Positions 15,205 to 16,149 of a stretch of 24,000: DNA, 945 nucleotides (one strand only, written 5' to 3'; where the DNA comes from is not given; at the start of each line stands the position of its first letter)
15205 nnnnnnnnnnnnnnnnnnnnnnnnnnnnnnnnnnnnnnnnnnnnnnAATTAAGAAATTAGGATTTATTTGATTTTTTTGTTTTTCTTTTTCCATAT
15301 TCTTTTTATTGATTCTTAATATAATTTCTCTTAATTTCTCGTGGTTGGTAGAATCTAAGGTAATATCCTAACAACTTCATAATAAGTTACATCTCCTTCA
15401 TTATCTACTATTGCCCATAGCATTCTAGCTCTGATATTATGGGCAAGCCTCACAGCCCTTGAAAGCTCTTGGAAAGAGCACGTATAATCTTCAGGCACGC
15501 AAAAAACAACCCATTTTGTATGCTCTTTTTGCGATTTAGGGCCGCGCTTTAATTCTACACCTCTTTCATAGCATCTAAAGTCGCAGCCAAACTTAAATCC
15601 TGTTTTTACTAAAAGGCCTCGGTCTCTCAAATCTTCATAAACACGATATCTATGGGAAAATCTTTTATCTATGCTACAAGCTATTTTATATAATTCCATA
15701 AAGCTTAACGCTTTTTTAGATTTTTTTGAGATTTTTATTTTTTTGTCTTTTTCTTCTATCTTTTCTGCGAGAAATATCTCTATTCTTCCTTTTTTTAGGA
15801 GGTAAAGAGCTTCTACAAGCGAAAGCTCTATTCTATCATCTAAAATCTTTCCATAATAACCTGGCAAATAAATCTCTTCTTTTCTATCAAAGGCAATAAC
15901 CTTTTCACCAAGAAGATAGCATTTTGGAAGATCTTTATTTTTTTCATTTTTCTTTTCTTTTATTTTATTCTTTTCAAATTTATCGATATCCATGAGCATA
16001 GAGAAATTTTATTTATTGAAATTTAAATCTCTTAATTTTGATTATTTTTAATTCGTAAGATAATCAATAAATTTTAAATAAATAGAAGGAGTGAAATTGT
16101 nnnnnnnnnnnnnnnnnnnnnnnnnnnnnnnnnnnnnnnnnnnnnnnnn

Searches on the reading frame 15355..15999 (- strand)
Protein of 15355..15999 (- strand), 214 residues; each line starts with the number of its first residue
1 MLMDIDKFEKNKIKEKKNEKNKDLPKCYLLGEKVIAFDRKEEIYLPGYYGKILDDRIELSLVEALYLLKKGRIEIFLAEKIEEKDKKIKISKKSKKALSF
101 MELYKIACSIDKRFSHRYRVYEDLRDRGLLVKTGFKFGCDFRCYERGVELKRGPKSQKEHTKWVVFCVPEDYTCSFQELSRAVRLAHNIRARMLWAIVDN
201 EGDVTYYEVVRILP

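Call 7: search_protein_families(library=pfam, proteins=[window:15355-15999:-])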
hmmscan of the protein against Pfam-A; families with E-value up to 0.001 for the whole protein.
window:15355-15999:- (214 aa): 2 families
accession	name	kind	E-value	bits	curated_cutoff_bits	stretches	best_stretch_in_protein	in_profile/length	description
PF01974.23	tRNA_int_endo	-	3.2e-28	98.1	27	1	114-206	1-85/85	tRNA intron endonuclease, catalytic C-terminal domain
PF02778.19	tRNA_int_endo_N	-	1.7e-13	50.3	21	1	28-76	4-55/67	tRNA intron endonuclease, N-terminal domain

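Call 11: find_homologous_proteins(query=window:15355-15999:-)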
Query window:15355-15999:- (214 aa): 1604 proteins with E <= 0.001 among 1950 candidates; the best 120 are listed.
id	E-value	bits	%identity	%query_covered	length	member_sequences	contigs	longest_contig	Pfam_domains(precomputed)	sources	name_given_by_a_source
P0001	9.1e-136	468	100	99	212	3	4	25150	PF01974.24,PF02778.20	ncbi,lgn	ncbi:MAG: tRNA-intron lyase [Candidatus Aenigmatarchaeota archaeon]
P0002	2.2e-84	300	73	88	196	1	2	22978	PF01974.24,PF02778.20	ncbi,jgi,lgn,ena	-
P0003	2.4e-83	297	71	93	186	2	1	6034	PF01974.24,PF02778.20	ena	-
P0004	3.8e-83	296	68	94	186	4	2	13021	PF01974.24,PF02778.20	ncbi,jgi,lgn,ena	-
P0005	7.0e-83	295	72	88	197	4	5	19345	PF01974.24,PF02778.20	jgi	jgi:tRNA-intron endonuclease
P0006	6.2e-82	292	72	87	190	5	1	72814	PF01974.24,PF02778.20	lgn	-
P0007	1.9e-81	291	70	90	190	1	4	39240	PF01974.24,PF02778.20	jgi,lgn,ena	-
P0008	1.9e-77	278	63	92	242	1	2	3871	PF01974.24,PF02778.20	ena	-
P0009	4.1e-77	277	68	88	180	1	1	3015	PF01974.24,PF02778.20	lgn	-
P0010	1.6e-76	275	63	92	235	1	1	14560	PF01974.24,PF02778.20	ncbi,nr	ncbi:MAG: tRNA-intron lyase [Candidatus Aenigmarchaeota archaeon]|nr:tRNA-intron lyase [Candidatus A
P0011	1.0e-75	272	62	100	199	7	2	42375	PF01974.24,PF02778.20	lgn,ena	-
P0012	1.9e-75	271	60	100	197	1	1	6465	PF01974.24,PF02778.20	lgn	-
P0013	1.0e-74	269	63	92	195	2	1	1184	PF01974.24,PF02778.20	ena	-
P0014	1.1e-74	269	62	100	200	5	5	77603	PF01974.24,PF02778.20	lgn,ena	-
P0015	2.0e-74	268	64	92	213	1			PF01974.24,PF02778.20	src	-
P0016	3.6e-74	267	62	98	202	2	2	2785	PF01974.24,PF02778.20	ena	-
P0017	5.2e-74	267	61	98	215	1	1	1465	PF01974.24,PF02778.20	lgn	-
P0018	5.6e-74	266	61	94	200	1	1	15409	PF01974.24,PF02778.20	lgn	-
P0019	6.7e-74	266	69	85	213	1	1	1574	PF01974.24,PF02778.20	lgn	-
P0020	7.8e-74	266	67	87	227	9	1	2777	PF01974.24,PF02778.20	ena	-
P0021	1.2e-73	265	58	94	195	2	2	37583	PF01974.24,PF02778.20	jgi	jgi:tRNA-intron endonuclease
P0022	1.4e-73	265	61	94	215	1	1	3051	PF01974.24,PF02778.20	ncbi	-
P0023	1.5e-73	265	60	96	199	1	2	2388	PF01974.24,PF02778.20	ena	-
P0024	1.5e-73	265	66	88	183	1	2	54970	PF01974.24,PF02778.20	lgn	-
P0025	1.8e-73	265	61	94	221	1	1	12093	PF01974.24,PF02778.20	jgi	-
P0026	2.0e-73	265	66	86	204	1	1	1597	PF01974.24,PF02778.20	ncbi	-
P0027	2.3e-73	264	67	87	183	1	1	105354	PF01974.24,PF02778.20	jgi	-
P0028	2.3e-73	264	65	92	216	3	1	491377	PF01974.24,PF02778.20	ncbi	-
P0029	2.8e-73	264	65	86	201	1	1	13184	PF01974.24,PF02778.20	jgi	jgi:tRNA-intron endonuclease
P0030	3.3e-73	264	63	92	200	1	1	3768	PF01974.24,PF02778.20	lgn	-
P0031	3.7e-73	264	63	92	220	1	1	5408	PF01974.24,PF02778.20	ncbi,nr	ncbi:MAG: tRNA-intron lyase [Candidatus Aenigmarchaeota archaeon]|nr:tRNA-intron lyase [Candidatus A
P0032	4.1e-73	264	60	94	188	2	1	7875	PF01974.24,PF02778.20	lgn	-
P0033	4.2e-73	264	58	99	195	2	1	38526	PF01974.24,PF02778.20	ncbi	ncbi:MAG: tRNA-intron lyase [Candidatus Aenigmatarchaeota archaeon]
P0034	5.0e-73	263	61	96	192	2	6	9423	PF01974.24,PF02778.20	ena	-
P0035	5.8e-73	263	60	94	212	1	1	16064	PF01974.24,PF02778.20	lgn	-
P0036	6.2e-73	263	66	85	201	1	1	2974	PF01974.24,PF02778.20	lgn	-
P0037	8.3e-73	263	63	92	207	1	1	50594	PF01974.24,PF02778.20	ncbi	ncbi:MAG: tRNA-intron lyase [Candidatus Aenigmatarchaeota archaeon]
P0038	9.1e-73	262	64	86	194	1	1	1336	PF01974.24,PF02778.20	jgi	jgi:tRNA-intron endonuclease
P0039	1.0e-72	262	63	92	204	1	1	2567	PF01974.24,PF02778.20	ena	-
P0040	1.1e-72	262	64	92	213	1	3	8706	PF01974.24,PF02778.20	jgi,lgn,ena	-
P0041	1.1e-72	262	66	87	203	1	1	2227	PF01974.24,PF02778.20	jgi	jgi:tRNA-intron endonuclease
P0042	1.2e-72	262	63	89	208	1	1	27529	PF01974.24,PF02778.20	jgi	jgi:tRNA-intron endonuclease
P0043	1.5e-72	262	66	92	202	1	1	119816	PF01974.24,PF02778.20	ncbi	ncbi:MAG: tRNA-intron lyase [Candidatus Aenigmatarchaeota archaeon]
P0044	1.6e-72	262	65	86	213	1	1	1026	PF01974.24,PF02778.20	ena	-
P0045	1.9e-72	261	65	87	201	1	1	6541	PF01974.24,PF02778.20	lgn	-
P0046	2.0e-72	261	62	93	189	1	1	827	PF01974.24,PF02778.20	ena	-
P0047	2.2e-72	261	66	87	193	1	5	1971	PF01974.24,PF02778.20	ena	-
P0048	2.6e-72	261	61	89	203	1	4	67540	PF01974.24,PF02778.20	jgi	-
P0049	3.1e-72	261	63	92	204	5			PF01974.24,PF02778.20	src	-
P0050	3.2e-72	261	61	92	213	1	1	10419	PF01974.24,PF02778.20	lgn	-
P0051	3.3e-72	261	64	90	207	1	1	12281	PF01974.24,PF02778.20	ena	-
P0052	3.5e-72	261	62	92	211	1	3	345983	PF01974.24,PF02778.20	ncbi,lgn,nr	ncbi:MAG: tRNA-intron lyase [Candidatus Aenigmarchaeota archaeon]|nr:tRNA-intron lyase [Candidatus A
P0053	3.7e-72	260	65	87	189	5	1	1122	PF01974.24,PF02778.20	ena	-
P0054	3.8e-72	260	63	92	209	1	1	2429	PF01974.24,PF02778.20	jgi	jgi:tRNA-intron endonuclease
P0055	3.9e-72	260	63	92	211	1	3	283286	PF01974.24,PF02778.20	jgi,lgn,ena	jgi:tRNA-intron endonuclease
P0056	4.4e-72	260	65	87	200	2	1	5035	PF01974.24,PF02778.20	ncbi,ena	-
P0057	5.1e-72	260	61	93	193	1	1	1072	PF01974.24,PF02778.20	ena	-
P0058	6.5e-72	260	63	86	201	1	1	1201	PF01974.24,PF02778.20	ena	-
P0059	8.1e-72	259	62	92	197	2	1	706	PF01974.24,PF02778.20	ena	-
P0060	8.5e-72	259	62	92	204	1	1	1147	PF01974.24,PF02778.20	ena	-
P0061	8.9e-72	259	65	87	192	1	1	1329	PF01974.24,PF02778.20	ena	-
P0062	9.1e-72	259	63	92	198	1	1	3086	PF01974.24,PF02778.20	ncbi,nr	ncbi:MAG: tRNA-intron lyase [Candidatus Aenigmarchaeota archaeon]|nr:tRNA-intron lyase [Candidatus A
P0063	9.9e-72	259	58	100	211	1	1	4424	PF01974.24,PF02778.20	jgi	jgi:tRNA-intron endonuclease, archaea type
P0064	1.2e-71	259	62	94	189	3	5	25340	PF01974.24,PF02778.20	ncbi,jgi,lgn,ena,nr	ncbi:MAG: tRNA-intron lyase [Candidatus Aenigmarchaeota archaeon]|nr:tRNA-intron lyase [Candidatus A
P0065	1.2e-71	259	62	92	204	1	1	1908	PF01974.24,PF02778.20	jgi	-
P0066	1.2e-71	259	64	86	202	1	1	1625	PF01974.24,PF02778.20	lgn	-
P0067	1.4e-71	259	64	86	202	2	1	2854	PF01974.24,PF02778.20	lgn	-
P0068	1.4e-71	259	63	90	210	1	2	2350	PF01974.24,PF02778.20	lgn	-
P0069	1.4e-71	259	65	90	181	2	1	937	PF01974.24,PF02778.20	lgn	-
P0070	1.4e-71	259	63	92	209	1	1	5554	PF01974.24,PF02778.20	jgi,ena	jgi:tRNA-intron endonuclease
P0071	1.8e-71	258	61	92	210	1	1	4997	PF01974.24,PF02778.20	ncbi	-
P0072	1.8e-71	258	60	97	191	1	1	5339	PF01974.24,PF02778.20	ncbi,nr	ncbi:MAG: tRNA-intron lyase [Candidatus Aenigmarchaeota archaeon]|nr:tRNA-intron lyase [Candidatus A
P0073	2.0e-71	258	63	92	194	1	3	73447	PF01974.24,PF02778.20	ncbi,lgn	-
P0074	2.5e-71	258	67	84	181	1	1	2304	PF01974.24,PF02778.20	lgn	-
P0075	2.7e-71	258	62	91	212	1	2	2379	PF01974.24,PF02778.20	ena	-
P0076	2.9e-71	258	58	98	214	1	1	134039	PF01974.24,PF02778.20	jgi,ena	-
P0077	3.0e-71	258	61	96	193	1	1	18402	PF01974.24,PF02778.20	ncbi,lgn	-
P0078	3.0e-71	258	62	92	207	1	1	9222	PF01974.24,PF02778.20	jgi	jgi:tRNA-intron endonuclease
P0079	3.2e-71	257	66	87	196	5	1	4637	PF01974.24,PF02778.20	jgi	jgi:tRNA-intron endonuclease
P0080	3.3e-71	257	63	93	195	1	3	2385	PF01974.24,PF02778.20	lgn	-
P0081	3.5e-71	257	67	86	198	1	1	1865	PF01974.24,PF02778.20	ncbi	-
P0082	3.6e-71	257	66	86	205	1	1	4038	PF01974.24,PF02778.20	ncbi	-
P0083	3.8e-71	257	61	92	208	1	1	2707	PF01974.24,PF02778.20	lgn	-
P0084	3.9e-71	257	59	98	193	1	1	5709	PF01974.24,PF02778.20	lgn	-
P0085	3.9e-71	257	58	94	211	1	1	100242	PF01974.24,PF02778.20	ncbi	-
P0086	4.6e-71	257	67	85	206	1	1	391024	PF01974.24,PF02778.20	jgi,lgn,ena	-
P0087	5.5e-71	257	59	98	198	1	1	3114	PF01974.24,PF02778.20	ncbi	-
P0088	5.8e-71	257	59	98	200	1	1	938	PF01974.24,PF02778.20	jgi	jgi:tRNA-intron endonuclease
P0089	6.3e-71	256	66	86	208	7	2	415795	PF01974.24,PF02778.20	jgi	jgi:tRNA-intron endonuclease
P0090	6.3e-71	256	66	87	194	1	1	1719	PF01974.24,PF02778.20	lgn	-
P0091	6.7e-71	256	59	92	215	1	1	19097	PF01974.24,PF02778.20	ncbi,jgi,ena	ncbi:MAG: tRNA-intron lyase [Candidatus Aenigmatarchaeota archaeon]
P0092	7.0e-71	256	61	92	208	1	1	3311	PF01974.24,PF02778.20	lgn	-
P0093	7.1e-71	256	66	85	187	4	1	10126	PF01974.24,PF02778.20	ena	-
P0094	7.2e-71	256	62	92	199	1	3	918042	PF01974.24,PF02778.20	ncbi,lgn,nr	ncbi:MAG: tRNA-intron lyase [Candidatus Aenigmarchaeota archaeon]|nr:tRNA-intron lyase [Candidatus A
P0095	7.4e-71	256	62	88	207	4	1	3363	PF01974.24,PF02778.20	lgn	-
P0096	8.2e-71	256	61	93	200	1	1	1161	PF01974.24,PF02778.20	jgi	jgi:tRNA-intron endonuclease, archaea type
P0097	8.2e-71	256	57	94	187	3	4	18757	PF01974.24,PF02778.20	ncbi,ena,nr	ncbi:tRNA-intron lyase [archaeon]|nr:tRNA-intron lyase [archaeon]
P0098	8.3e-71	256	65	87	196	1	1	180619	PF01974.24,PF02778.20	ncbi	-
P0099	8.4e-71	256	66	86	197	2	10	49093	PF01974.24,PF02778.20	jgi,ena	-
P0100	9.2e-71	256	60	92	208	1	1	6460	PF01974.24,PF02778.20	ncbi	-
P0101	9.9e-71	256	62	88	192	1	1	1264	PF01974.24,PF02778.20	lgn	-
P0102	1.1e-70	256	64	86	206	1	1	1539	PF01974.24,PF02778.20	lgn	-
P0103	1.1e-70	256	61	93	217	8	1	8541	PF01974.24,PF02778.20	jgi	jgi:tRNA-intron endonuclease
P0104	1.2e-70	256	66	86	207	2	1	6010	PF01974.24,PF02778.20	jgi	jgi:tRNA-intron endonuclease, archaea type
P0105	1.2e-70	255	59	99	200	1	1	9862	PF01974.24,PF02778.20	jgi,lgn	jgi:tRNA-intron endonuclease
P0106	1.3e-70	255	62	92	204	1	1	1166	PF01974.24,PF02778.20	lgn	-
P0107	1.4e-70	255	64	86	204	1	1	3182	PF01974.24,PF02778.20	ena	-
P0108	1.6e-70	255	58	98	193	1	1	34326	PF01974.24,PF02778.20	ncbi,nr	ncbi:MAG: tRNA-intron lyase [Candidatus Aenigmarchaeota archaeon]|nr:tRNA-intron lyase [Candidatus A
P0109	1.6e-70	255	59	100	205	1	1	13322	PF01974.24,PF02778.20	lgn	-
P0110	1.7e-70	255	59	92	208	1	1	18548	PF01974.24,PF02778.20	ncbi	-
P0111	1.7e-70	255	62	98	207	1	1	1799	PF01974.24,PF02778.20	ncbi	-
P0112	1.8e-70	255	64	86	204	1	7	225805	PF01974.24,PF02778.20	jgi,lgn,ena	jgi:tRNA-intron endonuclease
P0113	2.0e-70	255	62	92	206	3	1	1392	PF01974.24,PF02778.20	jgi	-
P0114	2.0e-70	255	61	92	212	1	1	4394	PF01974.24,PF02778.20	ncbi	ncbi:MAG: tRNA-intron lyase [Candidatus Aenigmatarchaeota archaeon]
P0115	2.0e-70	255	66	86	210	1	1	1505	PF01974.24,PF02778.20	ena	-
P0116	2.3e-70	255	60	95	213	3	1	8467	PF01974.24,PF02778.20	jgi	-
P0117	2.3e-70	255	62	92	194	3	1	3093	PF01974.24,PF02778.20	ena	-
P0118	2.3e-70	255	58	98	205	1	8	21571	PF01974.24,PF02778.20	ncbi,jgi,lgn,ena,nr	ncbi:MAG TPA: tRNA-intron lyase [archaeon]|nr:tRNA-intron lyase [archaeon]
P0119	2.3e-70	255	62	92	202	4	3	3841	PF01974.24,PF02778.20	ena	-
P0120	2.6e-70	254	58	94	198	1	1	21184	PF01974.24,PF02778.20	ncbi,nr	ncbi:MAG: tRNA-intron lyase [Candidatus Aenigmarchaeota archaeon]|nr:tRNA-intron lyase [Candidatus A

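Call 13: find_encoding_contigs(protein=P0001, flank=10000, max_places=4)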
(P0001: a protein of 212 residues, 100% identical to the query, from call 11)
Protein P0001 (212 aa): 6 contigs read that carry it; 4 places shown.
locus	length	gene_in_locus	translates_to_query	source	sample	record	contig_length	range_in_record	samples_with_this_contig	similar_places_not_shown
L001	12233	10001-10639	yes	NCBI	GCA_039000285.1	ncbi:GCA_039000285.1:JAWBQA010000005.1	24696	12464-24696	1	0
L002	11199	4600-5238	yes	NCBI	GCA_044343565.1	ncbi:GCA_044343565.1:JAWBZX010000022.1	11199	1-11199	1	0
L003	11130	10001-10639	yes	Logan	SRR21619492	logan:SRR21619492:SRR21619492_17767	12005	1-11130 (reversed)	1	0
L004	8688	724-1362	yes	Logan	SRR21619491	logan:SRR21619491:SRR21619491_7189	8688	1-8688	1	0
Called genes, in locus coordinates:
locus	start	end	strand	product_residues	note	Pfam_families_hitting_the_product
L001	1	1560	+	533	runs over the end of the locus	PF01835:MG2 (faint)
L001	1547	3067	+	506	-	-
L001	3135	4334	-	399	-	-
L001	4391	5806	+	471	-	PF02878:PGM_PMM_I, PF02879:PGM_PMM_II, PF02880:PGM_PMM_III, PF00408:PGM_PMM_IV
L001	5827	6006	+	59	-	-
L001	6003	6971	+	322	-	PF01933:CofD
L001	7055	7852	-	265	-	-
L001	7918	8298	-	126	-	-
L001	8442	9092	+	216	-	-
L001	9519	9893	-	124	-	-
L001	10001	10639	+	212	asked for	PF02778:tRNA_int_endo_N, PF01974:tRNA_int_endo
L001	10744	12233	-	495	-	PF05124:S_layer_C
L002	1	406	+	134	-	PF00408:PGM_PMM_IV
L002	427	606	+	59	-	-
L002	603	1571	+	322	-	PF01933:CofD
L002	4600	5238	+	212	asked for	PF02778:tRNA_int_endo_N, PF01974:tRNA_int_endo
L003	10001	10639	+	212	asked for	PF02778:tRNA_int_endo_N, PF01974:tRNA_int_endo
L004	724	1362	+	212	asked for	PF02778:tRNA_int_endo_N, PF01974:tRNA_int_endo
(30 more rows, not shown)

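Call 14: find_related_loci(query=window:15355-15999:-, collection=genome_contigs, flank=4000)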
Query window:15355-15999:- (214 aa) in genome_contigs; peptide patterns used: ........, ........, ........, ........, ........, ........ (x = any residue, [..] = any of these).
250 stretches matched a pattern; 103 encode a relative of the query (tblastn E <= 1e-3); the best 80 are kept; 80 distinct loci.
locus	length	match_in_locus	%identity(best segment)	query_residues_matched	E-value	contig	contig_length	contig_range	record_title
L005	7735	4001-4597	95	16-214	4e-113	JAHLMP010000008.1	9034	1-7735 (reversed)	MAG: Candidatus Aenigmatarchaeota archaeon isolate DRTY-6_2_bin_201 NODE_8_length_9034_cov_53.1443, whole genome shotgun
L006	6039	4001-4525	73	27-214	1e-88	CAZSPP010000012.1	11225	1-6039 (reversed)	MAG TPA_asm: uncultured archaeon isolate binchicken_co25_131 genome assembly, contig: k141_46754, whole genome shotgun s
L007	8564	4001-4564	66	11-214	2e-83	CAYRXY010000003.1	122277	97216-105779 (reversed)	MAG TPA_asm: uncultured archaeon isolate SRP141559_co1_164 genome assembly, contig: NODE_18_length_122277_cov_72.101397,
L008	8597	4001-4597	62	1-214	2e-81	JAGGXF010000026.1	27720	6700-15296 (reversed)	MAG: Candidatus Aenigmatarchaeota archaeon isolate AUK145 PB_MBMC_099_c_000000000018, whole genome shotgun sequence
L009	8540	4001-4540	62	19-214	7e-79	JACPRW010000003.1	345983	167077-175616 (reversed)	MAG: Candidatus Aenigmatarchaeota archaeon isolate NC_groundwater_689_Ag_S-0.2um_53_36 S36_SO-2_scaffold_30542, whole ge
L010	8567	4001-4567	61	10-214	4e-78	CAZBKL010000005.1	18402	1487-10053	MAG TPA_asm: uncultured archaeon isolate binchicken_co91_465 genome assembly, contig: NODE_3360_length_18402_cov_6.44737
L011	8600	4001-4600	58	12-214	4e-78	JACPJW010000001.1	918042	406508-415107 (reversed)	MAG: Candidatus Aenigmatarchaeota archaeon isolate NC_groundwater_478_Ag_S-0.1um_47_21 S35_SO-1_scaffold_71026, whole ge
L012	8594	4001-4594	58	13-214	5e-78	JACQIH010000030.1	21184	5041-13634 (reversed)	MAG: Candidatus Aenigmatarchaeota archaeon isolate NC_groundwater_1120_Ag_S-0.1um_53_80 S_p1_S3_coassembly_k141_923161,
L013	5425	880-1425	61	17-214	2e-77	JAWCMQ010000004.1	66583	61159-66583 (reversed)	MAG: Candidatus Aenigmatarchaeota archaeon isolate JZ-2_201705_bins_45 JZ-2_201705_bins_45_scaffold_4, whole genome shot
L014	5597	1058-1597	59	19-214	9e-78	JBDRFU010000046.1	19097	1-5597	MAG: Candidatus Aenigmatarchaeota archaeon isolate MEGAHIT-group-1.387 k141_2937109, whole genome shotgun sequence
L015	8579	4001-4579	58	5-214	1e-77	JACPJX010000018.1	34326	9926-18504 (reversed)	MAG: Candidatus Aenigmatarchaeota archaeon isolate NC_groundwater_479_Ag_S-0.1um_50_8 S35_SO-1_scaffold_142123, whole ge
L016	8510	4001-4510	65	29-214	3e-77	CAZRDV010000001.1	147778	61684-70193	MAG TPA_asm: uncultured archaeon isolate SRP214966_co4_414 genome assembly, contig: NODE_8_length_147778_cov_15.363843,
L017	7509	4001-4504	62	31-214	8e-77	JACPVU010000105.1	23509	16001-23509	MAG: archaeon isolate NC_groundwater_793_Pr6_B-0.1um_41_8 kurt_kritikos_18_scaffold_502702, whole genome shotgun sequenc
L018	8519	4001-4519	62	26-214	1e-76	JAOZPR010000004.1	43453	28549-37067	MAG: Candidatus Aenigmatarchaeota archaeon isolate GMC4.metabat2.263 GMC4_424_length_43453_cov_11.380640, whole genome s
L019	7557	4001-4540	61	19-214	4e-76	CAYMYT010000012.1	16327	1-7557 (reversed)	MAG TPA_asm: uncultured archaeon isolate SRP124282_co5_38 genome assembly, contig: NODE_258_length_16327_cov_17.560103,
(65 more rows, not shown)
